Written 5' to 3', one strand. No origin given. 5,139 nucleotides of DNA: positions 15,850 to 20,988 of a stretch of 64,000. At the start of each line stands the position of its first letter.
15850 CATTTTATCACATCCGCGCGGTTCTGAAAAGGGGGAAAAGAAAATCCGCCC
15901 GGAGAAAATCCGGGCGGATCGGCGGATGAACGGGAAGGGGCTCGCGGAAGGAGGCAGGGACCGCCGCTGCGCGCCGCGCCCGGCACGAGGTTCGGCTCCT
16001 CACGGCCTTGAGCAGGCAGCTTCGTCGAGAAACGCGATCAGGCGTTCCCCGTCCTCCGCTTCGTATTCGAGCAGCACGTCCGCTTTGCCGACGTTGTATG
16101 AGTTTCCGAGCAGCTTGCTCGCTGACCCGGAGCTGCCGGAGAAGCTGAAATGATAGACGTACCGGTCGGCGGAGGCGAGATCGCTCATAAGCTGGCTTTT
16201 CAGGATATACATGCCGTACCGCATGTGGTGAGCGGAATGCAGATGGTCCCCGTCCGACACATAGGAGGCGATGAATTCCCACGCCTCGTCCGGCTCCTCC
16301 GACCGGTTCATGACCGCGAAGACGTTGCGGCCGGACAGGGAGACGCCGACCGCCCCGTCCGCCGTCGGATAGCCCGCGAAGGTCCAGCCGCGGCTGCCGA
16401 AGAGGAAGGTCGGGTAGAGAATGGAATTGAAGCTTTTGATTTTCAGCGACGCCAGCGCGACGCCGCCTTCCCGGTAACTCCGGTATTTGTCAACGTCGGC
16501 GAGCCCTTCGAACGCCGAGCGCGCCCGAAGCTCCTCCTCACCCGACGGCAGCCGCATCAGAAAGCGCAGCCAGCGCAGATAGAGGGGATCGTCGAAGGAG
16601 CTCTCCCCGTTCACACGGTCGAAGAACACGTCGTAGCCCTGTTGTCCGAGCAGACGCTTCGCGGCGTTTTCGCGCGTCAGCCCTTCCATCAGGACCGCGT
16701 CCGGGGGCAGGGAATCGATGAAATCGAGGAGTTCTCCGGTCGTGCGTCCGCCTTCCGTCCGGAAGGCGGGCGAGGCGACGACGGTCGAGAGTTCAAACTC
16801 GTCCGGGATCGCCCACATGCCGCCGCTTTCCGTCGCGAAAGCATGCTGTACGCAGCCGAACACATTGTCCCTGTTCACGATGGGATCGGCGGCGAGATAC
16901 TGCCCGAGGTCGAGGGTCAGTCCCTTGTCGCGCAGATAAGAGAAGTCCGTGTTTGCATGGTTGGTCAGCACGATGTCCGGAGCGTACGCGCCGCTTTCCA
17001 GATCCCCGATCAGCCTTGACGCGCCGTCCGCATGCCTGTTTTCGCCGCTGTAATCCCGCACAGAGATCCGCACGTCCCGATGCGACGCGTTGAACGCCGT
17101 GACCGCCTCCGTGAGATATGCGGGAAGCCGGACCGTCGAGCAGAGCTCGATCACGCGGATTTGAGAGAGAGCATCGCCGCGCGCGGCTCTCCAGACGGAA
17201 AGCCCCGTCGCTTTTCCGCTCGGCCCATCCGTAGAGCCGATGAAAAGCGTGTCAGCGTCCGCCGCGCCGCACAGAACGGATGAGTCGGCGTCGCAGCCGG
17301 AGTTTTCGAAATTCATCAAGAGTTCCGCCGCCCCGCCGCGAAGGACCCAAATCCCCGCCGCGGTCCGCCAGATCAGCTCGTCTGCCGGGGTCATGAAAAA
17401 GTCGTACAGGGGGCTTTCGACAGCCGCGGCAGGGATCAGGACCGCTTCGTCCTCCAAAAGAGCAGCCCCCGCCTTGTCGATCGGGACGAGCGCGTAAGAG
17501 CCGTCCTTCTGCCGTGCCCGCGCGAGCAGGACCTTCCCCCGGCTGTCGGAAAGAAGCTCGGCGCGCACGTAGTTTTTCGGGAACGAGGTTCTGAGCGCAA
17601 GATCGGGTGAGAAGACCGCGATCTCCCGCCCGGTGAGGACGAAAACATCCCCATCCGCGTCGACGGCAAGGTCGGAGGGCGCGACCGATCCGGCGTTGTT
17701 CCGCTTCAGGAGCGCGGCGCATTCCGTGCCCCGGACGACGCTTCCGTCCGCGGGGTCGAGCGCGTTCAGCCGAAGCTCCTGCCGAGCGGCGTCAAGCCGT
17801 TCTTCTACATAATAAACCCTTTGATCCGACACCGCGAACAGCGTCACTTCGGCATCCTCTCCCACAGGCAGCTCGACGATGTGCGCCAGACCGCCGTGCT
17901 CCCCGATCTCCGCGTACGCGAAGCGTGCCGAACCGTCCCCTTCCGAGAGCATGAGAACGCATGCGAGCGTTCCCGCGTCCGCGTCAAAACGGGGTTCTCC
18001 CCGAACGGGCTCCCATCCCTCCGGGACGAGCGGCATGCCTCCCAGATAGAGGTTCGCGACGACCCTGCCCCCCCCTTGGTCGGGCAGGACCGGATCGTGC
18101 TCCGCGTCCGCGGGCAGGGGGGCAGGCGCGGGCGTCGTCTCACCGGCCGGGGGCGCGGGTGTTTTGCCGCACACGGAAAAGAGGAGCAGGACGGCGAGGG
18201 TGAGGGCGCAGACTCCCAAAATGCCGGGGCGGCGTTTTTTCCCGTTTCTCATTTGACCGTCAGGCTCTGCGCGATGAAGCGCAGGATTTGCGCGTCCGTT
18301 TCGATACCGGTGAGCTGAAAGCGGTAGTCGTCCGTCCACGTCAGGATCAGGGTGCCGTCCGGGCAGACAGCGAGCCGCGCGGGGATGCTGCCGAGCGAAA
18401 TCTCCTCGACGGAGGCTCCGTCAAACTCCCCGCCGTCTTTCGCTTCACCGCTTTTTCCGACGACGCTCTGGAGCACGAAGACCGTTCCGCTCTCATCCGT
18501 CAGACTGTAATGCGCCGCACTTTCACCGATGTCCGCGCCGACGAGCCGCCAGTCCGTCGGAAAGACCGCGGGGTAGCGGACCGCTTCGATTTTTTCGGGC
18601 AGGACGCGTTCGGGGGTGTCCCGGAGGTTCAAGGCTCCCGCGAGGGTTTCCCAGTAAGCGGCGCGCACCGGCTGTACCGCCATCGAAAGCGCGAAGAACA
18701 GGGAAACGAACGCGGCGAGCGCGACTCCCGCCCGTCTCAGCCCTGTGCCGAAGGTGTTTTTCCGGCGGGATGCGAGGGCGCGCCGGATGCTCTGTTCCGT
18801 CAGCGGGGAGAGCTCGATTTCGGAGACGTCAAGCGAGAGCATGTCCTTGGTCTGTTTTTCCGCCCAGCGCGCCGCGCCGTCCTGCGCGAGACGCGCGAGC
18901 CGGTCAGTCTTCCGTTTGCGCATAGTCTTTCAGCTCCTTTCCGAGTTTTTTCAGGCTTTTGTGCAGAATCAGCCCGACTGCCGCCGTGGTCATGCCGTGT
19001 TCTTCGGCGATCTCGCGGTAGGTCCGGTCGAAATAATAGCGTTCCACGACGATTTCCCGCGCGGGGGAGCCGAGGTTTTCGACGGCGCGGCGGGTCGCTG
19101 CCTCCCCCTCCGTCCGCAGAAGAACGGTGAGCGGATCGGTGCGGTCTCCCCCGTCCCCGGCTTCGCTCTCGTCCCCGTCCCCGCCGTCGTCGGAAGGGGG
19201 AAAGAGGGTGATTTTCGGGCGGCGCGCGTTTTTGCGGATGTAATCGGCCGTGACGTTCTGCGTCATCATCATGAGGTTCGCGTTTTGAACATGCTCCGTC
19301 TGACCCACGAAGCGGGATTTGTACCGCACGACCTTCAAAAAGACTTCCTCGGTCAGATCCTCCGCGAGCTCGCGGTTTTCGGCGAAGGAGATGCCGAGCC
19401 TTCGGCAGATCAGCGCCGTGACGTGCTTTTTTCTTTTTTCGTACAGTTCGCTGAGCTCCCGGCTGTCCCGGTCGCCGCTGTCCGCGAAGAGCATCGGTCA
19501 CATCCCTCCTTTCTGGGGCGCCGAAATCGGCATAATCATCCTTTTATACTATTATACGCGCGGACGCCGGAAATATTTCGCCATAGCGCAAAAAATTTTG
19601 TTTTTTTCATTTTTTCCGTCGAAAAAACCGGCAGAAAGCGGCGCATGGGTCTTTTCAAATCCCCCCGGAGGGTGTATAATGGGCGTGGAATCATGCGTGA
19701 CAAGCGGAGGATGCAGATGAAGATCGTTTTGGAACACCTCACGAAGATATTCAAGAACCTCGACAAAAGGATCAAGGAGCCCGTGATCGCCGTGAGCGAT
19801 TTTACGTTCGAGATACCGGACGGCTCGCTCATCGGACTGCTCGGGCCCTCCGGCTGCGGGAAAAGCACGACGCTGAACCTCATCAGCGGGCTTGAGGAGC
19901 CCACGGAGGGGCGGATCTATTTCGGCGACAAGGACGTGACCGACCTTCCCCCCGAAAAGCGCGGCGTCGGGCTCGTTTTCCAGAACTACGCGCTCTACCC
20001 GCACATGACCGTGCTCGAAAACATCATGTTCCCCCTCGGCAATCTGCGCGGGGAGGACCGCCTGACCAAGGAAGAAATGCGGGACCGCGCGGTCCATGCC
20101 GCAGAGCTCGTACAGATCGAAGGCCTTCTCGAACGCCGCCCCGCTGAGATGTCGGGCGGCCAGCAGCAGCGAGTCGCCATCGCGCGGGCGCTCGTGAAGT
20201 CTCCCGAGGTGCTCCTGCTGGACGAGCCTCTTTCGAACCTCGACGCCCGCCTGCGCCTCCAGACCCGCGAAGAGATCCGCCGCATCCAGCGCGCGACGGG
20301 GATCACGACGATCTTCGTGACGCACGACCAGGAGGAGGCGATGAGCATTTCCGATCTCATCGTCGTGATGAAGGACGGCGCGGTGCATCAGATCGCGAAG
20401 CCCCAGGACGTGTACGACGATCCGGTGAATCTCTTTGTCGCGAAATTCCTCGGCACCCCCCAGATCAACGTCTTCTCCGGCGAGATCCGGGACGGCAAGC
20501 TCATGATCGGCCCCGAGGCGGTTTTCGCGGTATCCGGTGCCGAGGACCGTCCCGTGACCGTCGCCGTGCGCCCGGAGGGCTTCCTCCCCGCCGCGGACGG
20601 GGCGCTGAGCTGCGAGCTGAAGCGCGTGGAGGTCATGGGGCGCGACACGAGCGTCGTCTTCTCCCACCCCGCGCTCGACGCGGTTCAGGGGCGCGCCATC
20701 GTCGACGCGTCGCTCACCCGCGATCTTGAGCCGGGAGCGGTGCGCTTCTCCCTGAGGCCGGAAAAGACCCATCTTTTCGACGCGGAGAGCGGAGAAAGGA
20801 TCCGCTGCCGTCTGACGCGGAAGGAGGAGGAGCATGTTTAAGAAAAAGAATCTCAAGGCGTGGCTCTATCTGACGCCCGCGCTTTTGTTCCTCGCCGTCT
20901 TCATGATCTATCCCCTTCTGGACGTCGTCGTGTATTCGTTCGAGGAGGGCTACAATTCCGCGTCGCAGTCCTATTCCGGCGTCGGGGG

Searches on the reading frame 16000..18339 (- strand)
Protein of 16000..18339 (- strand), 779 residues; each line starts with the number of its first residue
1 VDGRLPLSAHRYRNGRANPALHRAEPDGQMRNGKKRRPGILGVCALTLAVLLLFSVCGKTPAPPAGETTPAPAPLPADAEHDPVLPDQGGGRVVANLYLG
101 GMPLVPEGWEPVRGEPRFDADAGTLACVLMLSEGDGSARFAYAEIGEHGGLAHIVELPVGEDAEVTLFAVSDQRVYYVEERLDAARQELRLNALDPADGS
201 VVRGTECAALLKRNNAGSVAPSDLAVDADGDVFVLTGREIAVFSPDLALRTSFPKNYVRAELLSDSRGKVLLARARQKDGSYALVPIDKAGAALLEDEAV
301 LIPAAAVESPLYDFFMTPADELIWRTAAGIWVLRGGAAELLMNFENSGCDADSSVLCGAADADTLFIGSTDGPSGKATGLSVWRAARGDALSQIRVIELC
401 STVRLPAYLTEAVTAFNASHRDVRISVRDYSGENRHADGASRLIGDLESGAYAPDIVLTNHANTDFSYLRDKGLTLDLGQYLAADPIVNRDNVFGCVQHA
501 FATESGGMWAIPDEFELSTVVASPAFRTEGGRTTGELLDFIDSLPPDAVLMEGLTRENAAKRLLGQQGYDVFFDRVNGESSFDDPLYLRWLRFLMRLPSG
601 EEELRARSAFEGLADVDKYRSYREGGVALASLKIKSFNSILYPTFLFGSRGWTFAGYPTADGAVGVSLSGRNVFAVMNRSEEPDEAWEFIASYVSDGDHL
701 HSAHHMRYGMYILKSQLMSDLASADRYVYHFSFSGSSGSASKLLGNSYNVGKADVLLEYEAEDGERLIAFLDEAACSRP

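Call 10: search_protein_families(library=pfam, proteins=[window:16000-18339:-], max_evalue=0.001)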
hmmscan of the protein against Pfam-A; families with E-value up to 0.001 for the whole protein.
window:16000-18339:- (779 aa): 1 family
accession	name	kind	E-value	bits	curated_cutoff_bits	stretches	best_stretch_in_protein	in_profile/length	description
PF01547.30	SBP_bac_1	-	3.5e-09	37.5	26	1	406-486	7-81/307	Bacterial extracellular solute-binding protein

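Call 25: search_protein_families(library=ncbifam, proteins=[window:16000-18339:-], max_evalue=0.00001)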
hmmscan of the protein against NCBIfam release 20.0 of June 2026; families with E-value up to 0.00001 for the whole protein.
window:16000-18339:- (779 aa): 0 families

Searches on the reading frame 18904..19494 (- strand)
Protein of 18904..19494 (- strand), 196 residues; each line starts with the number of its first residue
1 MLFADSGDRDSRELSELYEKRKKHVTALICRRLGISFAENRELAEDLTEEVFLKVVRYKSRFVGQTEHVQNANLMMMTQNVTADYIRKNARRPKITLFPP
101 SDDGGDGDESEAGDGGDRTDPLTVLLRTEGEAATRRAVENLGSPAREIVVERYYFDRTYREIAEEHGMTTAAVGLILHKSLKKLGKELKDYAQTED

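Call 88: search_protein_families(library=pfam, proteins=[window:18904-19494:-], max_evalue=0.001)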
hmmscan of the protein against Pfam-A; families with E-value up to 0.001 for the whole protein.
window:18904-19494:- (196 aa): 3 families
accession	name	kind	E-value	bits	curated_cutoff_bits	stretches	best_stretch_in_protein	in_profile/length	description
PF08281.18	Sigma70_r4_2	-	1.2e-08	34.9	25.7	1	135-184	5-54/54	Sigma-70, region 4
PF04545.22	Sigma70_r4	-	1e-06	28.6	24.1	1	145-184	9-48/50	Sigma-70, region 4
PF04542.20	Sigma70_r2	-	0.00043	20.4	24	1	18-92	2-71/71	Sigma-70 region 2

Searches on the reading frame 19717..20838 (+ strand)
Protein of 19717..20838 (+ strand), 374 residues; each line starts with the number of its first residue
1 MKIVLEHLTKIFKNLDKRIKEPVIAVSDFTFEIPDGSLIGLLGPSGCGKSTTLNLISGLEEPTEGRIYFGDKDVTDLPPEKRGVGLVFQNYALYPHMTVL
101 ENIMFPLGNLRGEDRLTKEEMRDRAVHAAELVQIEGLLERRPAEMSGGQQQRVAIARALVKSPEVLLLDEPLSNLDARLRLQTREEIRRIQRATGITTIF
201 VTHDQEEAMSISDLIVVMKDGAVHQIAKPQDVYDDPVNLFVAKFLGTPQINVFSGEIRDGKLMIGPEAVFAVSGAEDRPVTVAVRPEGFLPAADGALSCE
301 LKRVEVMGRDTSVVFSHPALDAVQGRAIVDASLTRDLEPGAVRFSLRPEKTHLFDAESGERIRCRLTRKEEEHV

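Call 10: search_protein_families(library=pfam, proteins=[window:19717-20838:+], max_evalue=0.001)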
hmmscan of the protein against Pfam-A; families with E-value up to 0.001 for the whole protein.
window:19717-20838:+ (374 aa): 4 families
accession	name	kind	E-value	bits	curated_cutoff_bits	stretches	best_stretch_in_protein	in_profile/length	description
PF00005.33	ABC_tran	-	7.8e-38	130.6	25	1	27-172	2-136/137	ABC transporter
PF13304.12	AAA_21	-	2.2e-06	28.4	27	0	130-206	223-301/304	AAA domain, putative AbiEii toxin, Type IV TA system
PF17850.7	CysA_C_terminal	-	0.00012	23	29.7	1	251-287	1-39/43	CysA C-terminal regulatory domain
PF08402.16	TOBE_2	-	0.00016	22.2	21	1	282-354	1-76/76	TOBE domain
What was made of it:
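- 19717..20841 (+): Candidate energising ATPase. This link is an inference and the gene is not part of the operon. It is a CUT1-type NBD with a TOBE domain and is the first gene of a separate ATPase-permease-permease-SBP operon (19717-24189). ABC_tran plus TOBE_2 (call 10).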

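Call 25: search_protein_families(library=ncbifam, proteins=[window:19717-20838:+], max_evalue=0.00001)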
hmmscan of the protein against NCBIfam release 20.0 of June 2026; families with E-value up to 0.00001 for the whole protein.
window:19717-20838:+ (374 aa): 185 families (the best 25 are shown)
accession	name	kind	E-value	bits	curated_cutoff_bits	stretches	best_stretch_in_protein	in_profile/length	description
NF008653.0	PRK11650.1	subfamily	7.6e-101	337.7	432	1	12-362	6-355/357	sn-glycerol-3-phosphate ABC transporter ATP-binding protein UgpC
NF040933.2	ABC_arch_GlcV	equivalog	8.3e-95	317.7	450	1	2-288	2-285/357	glucose ABC transporter ATP-binding protein GlcV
TIGR03265.1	PhnT2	equivalog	3.8e-94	315.8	457.7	1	13-322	8-317/353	putative 2-aminoethylphosphonate ABC transporter ATP-binding protein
NF006987.0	PRK09452.1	equivalog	4e-91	305.5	482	1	13-258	21-259/378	spermidine/putrescine ABC transporter ATP-binding protein PotA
TIGR01187.1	potA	subfamily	4.7e-88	295.4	355.6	1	41-287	1-250/325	polyamine ABC transporter ATP-binding protein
NF008233.0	PRK11000.1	equivalog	3.9e-87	292.5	568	1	13-360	7-358/369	maltose/maltodextrin ABC transporter ATP-binding protein MalK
NF043075.1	MMSYN1_0197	equivalog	3.5e-84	282.7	550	1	12-301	5-292/341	spermidine/putrescine ABC transporter ATP-binding protein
NF008513.0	PRK11432.1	equivalog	1.4e-82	277.4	496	1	12-315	9-311/351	ferric ABC transporter ATP-binding protein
TIGR00968.1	3a0106s01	subfamily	1.8e-76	256.8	342.75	1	15-247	6-233/237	sulfate ABC transporter ATP-binding protein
NF008105.0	PRK10851.1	equivalog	1e-75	254.7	502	1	25-286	17-277/362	sulfate/thiosulfate ABC transporter ATP-binding protein CysA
NF040840.2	tungstate_WtpC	equivalog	4.8e-74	249.7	440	1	14-289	6-276/347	tungstate ABC transporter ATP-binding protein WtpC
TIGR03258.1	PhnT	equivalog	1.3e-71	241.6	499.15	1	25-250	23-245/359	2-aminoethylphosphonate ABC transport system ATP-binding subunit PhnT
NF008621.0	PRK11607.1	equivalog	1.9e-67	227.7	613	1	13-288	23-301/377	putrescine ABC transporter ATP-binding subunit PotG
TIGR01186.1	proV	subfamily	1.1e-61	209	326.6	1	24-250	7-235/363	betaine/proline/choline family ABC transporter ATP-binding protein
NF040729.1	ABC_ATP_SaoA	equivalog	6.2e-52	176.5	360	1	3-220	2-208/248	ABC transporter ATP-binding protein SaoA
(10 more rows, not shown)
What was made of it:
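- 19717..20841 (+): Full-length matches to the UgpC, MalK and GlcV models (call 25).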
